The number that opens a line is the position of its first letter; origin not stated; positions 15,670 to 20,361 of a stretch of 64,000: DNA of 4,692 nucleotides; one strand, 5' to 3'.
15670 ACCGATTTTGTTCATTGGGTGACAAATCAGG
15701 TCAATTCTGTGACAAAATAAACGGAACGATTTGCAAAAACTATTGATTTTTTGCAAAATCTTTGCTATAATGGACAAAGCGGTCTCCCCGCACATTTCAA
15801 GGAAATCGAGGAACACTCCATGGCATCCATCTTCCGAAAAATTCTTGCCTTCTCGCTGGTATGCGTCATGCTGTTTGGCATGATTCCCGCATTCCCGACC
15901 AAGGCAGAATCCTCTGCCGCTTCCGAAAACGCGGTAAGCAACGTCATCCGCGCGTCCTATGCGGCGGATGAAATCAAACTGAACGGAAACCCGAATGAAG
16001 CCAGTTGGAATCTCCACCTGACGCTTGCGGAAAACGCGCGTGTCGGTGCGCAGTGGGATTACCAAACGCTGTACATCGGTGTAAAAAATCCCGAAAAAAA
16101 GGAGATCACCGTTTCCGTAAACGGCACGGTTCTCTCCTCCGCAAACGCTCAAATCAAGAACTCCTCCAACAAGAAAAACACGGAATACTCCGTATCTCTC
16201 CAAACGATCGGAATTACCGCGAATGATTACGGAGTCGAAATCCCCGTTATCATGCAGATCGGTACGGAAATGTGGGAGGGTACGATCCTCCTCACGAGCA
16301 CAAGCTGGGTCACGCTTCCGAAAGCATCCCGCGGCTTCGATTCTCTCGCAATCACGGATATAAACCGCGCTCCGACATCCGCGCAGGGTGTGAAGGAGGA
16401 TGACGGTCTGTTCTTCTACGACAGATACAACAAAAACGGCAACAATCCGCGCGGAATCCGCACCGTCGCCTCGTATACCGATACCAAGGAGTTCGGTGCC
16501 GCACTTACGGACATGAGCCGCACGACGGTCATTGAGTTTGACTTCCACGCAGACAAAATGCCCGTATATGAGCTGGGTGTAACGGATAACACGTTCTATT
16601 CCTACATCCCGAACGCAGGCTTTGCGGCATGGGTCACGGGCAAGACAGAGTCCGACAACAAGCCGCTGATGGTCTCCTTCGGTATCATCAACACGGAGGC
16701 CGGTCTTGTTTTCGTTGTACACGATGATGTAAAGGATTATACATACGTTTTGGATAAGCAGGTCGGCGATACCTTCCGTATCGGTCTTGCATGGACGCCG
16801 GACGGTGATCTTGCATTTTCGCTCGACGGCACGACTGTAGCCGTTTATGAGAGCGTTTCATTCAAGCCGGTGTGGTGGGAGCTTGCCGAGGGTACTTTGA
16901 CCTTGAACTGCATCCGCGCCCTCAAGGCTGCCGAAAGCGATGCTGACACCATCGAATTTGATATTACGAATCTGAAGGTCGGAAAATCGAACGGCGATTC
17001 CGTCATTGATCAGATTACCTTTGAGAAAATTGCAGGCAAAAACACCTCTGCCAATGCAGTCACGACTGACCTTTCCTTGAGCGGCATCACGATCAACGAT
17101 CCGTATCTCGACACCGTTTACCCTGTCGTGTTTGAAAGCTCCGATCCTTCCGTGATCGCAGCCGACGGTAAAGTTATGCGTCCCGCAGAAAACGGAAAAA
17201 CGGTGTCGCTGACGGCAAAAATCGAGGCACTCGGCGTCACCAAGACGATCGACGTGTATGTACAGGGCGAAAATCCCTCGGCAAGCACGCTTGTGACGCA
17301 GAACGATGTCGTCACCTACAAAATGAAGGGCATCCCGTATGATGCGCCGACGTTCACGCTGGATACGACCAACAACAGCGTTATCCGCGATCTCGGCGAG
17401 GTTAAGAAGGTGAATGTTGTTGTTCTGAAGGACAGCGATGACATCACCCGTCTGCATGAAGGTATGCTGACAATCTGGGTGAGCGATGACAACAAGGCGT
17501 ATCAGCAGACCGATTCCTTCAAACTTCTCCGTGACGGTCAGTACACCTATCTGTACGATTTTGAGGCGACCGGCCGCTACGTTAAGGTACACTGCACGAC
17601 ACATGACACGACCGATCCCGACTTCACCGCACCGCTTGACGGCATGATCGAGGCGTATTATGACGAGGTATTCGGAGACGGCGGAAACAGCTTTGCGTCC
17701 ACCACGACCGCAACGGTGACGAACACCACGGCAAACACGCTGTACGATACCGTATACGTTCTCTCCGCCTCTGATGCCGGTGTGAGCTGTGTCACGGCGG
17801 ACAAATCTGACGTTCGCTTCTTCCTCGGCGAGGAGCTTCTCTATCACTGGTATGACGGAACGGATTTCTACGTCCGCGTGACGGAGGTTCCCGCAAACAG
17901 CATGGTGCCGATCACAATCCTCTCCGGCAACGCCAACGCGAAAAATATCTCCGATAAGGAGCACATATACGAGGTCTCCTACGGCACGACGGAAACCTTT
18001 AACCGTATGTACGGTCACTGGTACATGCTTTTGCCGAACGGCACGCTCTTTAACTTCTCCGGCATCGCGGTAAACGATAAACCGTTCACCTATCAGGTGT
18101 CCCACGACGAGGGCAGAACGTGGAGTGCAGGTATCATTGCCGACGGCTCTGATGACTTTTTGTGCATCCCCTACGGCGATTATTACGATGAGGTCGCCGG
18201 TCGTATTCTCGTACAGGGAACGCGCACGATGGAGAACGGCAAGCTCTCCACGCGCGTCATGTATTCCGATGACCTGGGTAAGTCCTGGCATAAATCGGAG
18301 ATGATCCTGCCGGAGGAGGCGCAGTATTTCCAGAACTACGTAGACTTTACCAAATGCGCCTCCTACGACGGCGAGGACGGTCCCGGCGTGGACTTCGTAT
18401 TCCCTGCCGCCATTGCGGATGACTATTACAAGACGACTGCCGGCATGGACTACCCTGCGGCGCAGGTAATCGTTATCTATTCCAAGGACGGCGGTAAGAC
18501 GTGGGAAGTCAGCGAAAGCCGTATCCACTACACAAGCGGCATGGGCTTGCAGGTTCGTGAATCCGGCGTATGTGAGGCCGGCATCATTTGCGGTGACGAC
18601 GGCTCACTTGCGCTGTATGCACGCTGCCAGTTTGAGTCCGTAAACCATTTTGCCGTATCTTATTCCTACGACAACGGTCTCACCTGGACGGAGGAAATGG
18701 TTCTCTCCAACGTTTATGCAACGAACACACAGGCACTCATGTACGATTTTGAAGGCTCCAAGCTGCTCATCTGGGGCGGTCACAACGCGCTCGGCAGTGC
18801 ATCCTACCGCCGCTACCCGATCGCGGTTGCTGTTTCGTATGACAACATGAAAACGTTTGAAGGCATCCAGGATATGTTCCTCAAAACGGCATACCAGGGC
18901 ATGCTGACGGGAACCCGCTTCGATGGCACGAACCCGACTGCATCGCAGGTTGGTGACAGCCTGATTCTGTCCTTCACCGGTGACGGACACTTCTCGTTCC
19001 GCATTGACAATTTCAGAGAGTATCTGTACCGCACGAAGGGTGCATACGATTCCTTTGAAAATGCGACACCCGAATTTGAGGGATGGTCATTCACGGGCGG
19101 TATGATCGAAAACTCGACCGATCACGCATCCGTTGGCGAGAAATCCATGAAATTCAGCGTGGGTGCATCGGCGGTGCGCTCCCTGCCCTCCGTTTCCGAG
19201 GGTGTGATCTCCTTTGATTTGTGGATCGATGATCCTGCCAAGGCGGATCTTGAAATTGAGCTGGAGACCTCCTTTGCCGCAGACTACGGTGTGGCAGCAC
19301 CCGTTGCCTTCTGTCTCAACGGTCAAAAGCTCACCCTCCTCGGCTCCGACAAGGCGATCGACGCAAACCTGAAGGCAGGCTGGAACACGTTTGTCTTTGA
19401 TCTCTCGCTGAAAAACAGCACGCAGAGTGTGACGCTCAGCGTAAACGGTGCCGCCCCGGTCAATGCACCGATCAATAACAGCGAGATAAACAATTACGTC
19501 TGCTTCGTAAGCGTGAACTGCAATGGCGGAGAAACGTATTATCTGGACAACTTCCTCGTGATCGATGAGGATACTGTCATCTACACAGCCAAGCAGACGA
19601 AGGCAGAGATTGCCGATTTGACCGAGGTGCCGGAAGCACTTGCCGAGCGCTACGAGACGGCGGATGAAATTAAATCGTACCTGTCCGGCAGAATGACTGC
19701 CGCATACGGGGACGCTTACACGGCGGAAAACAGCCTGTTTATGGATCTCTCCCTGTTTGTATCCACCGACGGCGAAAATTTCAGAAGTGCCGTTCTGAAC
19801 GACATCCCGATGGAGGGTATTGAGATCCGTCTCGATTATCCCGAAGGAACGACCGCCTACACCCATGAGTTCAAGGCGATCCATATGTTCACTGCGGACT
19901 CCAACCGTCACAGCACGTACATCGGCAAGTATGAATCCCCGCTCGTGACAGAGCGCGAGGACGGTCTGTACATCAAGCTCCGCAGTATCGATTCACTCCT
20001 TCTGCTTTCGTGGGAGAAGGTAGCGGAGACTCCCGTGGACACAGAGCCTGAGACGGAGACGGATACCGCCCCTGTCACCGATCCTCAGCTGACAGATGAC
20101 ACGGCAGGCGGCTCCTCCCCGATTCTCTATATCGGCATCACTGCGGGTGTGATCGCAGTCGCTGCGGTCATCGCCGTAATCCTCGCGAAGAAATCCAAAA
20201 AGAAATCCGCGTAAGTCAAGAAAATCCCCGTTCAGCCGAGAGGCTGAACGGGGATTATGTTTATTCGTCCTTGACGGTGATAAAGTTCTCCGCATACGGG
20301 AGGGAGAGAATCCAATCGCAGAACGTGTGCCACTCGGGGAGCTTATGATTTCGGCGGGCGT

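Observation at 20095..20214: Conserved non-LPXTG tripartite C-terminus (linker, TM helix, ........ tail) shared by all five paralogs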

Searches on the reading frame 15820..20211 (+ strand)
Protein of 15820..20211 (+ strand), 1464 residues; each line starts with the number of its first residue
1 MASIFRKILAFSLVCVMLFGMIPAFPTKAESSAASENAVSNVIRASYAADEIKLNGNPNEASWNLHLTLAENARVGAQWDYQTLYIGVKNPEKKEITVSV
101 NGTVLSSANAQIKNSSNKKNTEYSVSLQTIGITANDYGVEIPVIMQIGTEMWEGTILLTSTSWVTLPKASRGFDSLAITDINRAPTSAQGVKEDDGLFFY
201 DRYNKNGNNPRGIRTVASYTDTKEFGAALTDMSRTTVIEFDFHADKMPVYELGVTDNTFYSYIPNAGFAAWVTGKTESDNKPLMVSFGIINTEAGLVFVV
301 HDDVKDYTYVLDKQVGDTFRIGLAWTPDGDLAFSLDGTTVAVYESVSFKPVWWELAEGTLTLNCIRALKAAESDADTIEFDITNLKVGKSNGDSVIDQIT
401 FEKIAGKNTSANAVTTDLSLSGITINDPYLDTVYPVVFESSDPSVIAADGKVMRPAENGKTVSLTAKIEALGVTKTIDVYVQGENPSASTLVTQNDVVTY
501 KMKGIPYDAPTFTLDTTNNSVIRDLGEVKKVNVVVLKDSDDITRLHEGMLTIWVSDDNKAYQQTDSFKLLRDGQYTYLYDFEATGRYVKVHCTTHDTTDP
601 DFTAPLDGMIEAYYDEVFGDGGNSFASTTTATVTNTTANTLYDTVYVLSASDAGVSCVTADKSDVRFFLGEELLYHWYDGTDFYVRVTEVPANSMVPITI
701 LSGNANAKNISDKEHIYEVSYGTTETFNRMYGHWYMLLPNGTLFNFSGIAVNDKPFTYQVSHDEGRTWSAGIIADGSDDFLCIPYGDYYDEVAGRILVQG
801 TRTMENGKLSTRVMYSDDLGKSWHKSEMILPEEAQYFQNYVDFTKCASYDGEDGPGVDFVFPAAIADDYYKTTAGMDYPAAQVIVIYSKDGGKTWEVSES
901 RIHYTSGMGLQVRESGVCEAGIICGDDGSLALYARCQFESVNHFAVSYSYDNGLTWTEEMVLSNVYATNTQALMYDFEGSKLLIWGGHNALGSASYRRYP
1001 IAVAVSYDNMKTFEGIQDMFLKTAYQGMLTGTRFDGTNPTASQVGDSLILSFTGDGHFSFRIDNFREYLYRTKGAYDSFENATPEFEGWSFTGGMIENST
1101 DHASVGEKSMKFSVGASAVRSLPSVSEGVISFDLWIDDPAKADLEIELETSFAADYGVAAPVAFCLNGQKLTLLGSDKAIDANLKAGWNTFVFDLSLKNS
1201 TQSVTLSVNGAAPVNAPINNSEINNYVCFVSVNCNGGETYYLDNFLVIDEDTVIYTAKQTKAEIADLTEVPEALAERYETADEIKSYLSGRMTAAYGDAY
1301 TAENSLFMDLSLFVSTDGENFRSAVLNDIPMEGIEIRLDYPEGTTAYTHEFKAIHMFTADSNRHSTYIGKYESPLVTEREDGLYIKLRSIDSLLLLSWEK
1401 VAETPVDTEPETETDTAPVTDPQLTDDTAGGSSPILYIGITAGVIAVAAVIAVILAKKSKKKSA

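Call 6: search_protein_families(library=ncbifam, proteins=[window:15820-20211:+], max_evalue=1)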
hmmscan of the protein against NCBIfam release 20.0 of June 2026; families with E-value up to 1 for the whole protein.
window:15820-20211:+ (1464 aa): 0 families

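Call 7: search_protein_families(library=pfam, proteins=[window:15820-20211:+], max_evalue=0.1)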
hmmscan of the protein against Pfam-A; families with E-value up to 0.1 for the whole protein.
window:15820-20211:+ (1464 aa): 12 families
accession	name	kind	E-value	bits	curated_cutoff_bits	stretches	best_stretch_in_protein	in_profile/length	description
PF13088.12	BNR_2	-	9e-13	48.6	31.4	1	810-1017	81-252/277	BNR repeat-like domain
PF02012.26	BNR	-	3.7e-09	35.6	27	0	886-896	1-11/12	BNR/Asp-box repeat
PF20578.4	aBig_2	-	8.5e-08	32.3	27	1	407-478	14-81/89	Atrophied bacterial Ig domain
PF24316.1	Tli3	-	3.1e-07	31.2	27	0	860-898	66-99/129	T6SS Tli3 immunity protein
PF13859.12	BNR_3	-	0.00029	20.8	27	1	808-965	87-220/308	BNR repeat-like domain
PF00754.31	F5_F8_type_C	-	0.00057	20.4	28.2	1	519-596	35-117/127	F5/8 type C domain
PF22633.2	F5_F8_type_C_2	-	0.00083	20.4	27.8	1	517-590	18-91/91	NedA-like, galactose-binding domain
PF21471.3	Reelin_subrepeat-B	-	0.00098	19.3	27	0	940-972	56-88/127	Reelin subrepeat B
PF10102.14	DUF2341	-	0.0064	17.4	23.4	1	662-719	2-67/84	Domain of unknown function (DUF2341)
PF19717.4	DUF6212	-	0.042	13.2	26.4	0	1181-1210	161-190/395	Family of unknown function (DUF6212)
PF03404.22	Mo-co_dimer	-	0.075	13.5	22.7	0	796-838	31-73/138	Mo-co oxidoreductase dimerisation domain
PF06390.17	NESP55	-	0.077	13.1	35.4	0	1402-1426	128-152/261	Neuroendocrine-specific golgi protein P55 (NESP55)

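Call 13: find_homologous_proteins(query=window:15820-20211:+, max_evalue=0.00001)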
Query window:15820-20211:+ (1464 aa): 8 proteins with E <= 0.00001 among 8000 candidates.
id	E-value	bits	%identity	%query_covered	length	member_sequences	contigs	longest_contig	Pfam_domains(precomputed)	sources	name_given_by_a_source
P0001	0.0e+0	2975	88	100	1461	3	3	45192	PF24316.2,PF20578.5,PF02012.27,PF13088.13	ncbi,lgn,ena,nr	ncbi:MAG: exo-alpha-sialidase [Clostridia bacterium]|nr:exo-alpha-sialidase [Clostridia bacterium]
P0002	0.0e+0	2425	72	100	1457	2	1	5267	PF20578.5,PF02012.27,PF13088.13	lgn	-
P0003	0.0e+0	2260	68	100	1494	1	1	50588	PF24316.2,PF20578.5,PF02012.27,PF13088.13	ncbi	-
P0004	0.0e+0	1309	46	94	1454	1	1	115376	PF13859.13,PF24316.2,PF20578.5,PF21471.4,PF02012.27,PF13088.13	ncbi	-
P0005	0.0e+0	1212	43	100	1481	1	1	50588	PF20578.5,PF02012.27,PF13088.13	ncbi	-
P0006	0.0e+0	1206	43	100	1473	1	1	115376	PF24316.2,PF20578.5,PF02012.27,PF13088.13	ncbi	-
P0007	0.0e+0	1099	40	100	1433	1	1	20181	PF22633.4,PF20578.5,PF02012.27,PF13088.13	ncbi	-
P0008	4.8e-265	901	38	85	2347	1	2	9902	PF20578.5,PF13088.13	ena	-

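Call 33: find_encoding_contigs(protein=P0004, flank=10000, max_places=3)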
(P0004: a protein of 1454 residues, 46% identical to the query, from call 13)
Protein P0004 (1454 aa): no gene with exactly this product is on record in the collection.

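Call 34: find_encoding_contigs(protein=P0006, flank=10000, max_places=3)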
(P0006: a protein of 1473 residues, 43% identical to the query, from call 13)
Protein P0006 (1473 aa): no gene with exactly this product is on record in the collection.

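Call 35: find_encoding_contigs(protein=P0001, flank=10000, max_places=3)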
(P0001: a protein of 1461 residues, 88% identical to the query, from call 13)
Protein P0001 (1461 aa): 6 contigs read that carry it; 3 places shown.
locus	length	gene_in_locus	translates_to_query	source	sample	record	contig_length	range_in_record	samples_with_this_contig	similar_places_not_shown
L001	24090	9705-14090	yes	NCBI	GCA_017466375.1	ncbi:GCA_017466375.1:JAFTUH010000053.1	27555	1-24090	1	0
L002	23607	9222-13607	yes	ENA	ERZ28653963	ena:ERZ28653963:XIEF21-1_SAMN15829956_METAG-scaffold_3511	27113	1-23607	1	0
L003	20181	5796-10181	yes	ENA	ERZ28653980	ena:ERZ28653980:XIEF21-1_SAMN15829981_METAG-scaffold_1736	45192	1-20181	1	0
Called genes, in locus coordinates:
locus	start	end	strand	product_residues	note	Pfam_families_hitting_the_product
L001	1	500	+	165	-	?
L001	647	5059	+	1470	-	PF15902:Sortilin-Vps10 (faint)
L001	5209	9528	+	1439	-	PF20578:aBig_2, PF02012:BNR (faint), PF13088:BNR_2 (weak)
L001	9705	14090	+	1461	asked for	PF20578:aBig_2, PF02012:BNR (faint), PF24316:Tli3 (faint), PF13088:BNR_2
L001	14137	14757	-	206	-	-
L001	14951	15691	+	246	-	PF01551:Peptidase_M23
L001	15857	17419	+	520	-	PF02638:GHL10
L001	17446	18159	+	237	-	PF04474:DUF554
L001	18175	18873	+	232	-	PF00072:Response_reg, PF00486:Trans_reg_C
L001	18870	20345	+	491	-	PF00672:HAMP (faint), PF00512:HisKA, PF02518:HATPase_c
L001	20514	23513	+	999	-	PF00005:ABC_tran, PF02687:FtsX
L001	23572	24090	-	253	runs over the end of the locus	PF00756:Esterase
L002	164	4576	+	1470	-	-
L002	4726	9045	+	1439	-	PF20578:aBig_2, PF02012:BNR (faint), PF13088:BNR_2 (weak)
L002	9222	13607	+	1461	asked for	PF20578:aBig_2, PF02012:BNR (faint), PF24316:Tli3 (faint), PF13088:BNR_2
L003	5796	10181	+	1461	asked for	PF20578:aBig_2, PF02012:BNR (faint), PF24316:Tli3 (faint), PF13088:BNR_2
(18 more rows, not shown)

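Call 36: find_encoding_contigs(protein=P0005, flank=10000, max_places=3)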
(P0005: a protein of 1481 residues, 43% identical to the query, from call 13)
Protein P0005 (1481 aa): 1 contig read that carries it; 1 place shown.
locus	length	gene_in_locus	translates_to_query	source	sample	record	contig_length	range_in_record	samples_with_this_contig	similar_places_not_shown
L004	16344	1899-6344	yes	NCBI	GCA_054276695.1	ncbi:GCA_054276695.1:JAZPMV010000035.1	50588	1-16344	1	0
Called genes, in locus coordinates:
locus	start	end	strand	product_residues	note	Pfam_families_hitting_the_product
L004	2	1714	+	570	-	?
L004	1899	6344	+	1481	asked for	PF02012:BNR (faint), PF20578:aBig_2, PF13088:BNR_2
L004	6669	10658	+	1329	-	-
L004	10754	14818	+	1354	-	PF02012:BNR (faint), PF20578:aBig_2, PF13088:BNR_2 (weak)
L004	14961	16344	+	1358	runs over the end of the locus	-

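Call 59: search_solved_structures(query=window:15820-20211:+, max_evalue=0.01)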
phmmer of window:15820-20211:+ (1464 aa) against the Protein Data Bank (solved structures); distinct sequences matched with E-value up to 0.01: 5.
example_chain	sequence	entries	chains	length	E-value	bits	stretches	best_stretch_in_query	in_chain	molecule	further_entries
5tsp_A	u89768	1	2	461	0.0061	17.3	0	790-828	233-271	Sialidase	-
2bf6_A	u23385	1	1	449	0.0082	16.9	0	761-831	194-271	EXO-ALPHA-SIALIDASE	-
8u5o_A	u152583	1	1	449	0.0088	16.8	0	761-831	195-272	Exo-alpha-sialidase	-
8u2a_A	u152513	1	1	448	0.0091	16.7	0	761-831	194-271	Exo-alpha-sialidase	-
2vk5_A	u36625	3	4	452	0.0095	16.7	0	760-831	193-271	EXO-ALPHA-SIALIDASE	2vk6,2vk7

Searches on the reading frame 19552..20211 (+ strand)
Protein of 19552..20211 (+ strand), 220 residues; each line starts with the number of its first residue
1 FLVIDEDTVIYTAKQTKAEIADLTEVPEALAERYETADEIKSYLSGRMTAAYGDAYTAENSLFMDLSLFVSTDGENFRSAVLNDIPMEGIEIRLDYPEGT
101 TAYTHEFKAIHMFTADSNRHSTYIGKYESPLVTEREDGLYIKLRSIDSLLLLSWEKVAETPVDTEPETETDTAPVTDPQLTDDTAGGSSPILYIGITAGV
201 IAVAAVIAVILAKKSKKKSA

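Call 65: predict_structure(alignment_id=A5)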
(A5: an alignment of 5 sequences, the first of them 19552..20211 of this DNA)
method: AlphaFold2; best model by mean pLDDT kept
length: 220 residues; sequences in the alignment: 5
mean_pLDDT: 67.9   pTM: 0.60
mean pLDDT of the five models: 67.9, 66.1, 64.0, 64.0, 63.9
residues with pLDDT >= 90: 14; 70-90: 105; 50-70: 45; < 50: 56
segments of 3 or more residues with pLDDT < 50: 163-209, 216-220
pLDDT, mean of each block of 10 residues (from residue 1): 60 73 57 72 88 81 85 84 80 88 90 69 74 88 81 82 45 39 31 37 47 44
secondary structure, 60 per line:
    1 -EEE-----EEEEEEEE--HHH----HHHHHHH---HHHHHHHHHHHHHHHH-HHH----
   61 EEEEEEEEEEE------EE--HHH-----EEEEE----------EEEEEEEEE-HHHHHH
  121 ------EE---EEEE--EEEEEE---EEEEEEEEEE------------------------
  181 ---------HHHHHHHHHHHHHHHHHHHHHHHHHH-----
elements in order: E2-4 E10-17 H27-33 H37-52 E61-71 E90-94 E105-113 H115-120 E132-135 E138-143 E147-156 H190-215
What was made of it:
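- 20014..20118 (+): Paralog E linker (35 aa, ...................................), acidic/Thr/Pro-rich stalk. The AlphaFold2 model shows no secondary structure here, with pLDDT below 50 over model residues 163-189 (call 65).
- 20119..20187 (+): Paralog E transmembrane helix (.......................). AlphaFold2 predicts a single helix over model residues 190-215, starting at the Pro (call 65).
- AlphaFold2 on the last 220 aa of E gives a folded domain, an unstructured linker and one helix (residues 190-215) that starts at the Pro (call 65).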

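Call 67: find_homologous_proteins(query=window:19552-20211:+, max_evalue=0.001)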
Query window:19552-20211:+ (220 aa): 2 proteins with E <= 0.001 among 433 candidates.
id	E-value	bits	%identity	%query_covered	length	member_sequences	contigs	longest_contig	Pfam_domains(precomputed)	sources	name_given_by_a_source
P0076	1.9e-52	196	51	75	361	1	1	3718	-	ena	-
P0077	5.1e-16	77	37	74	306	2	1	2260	-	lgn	-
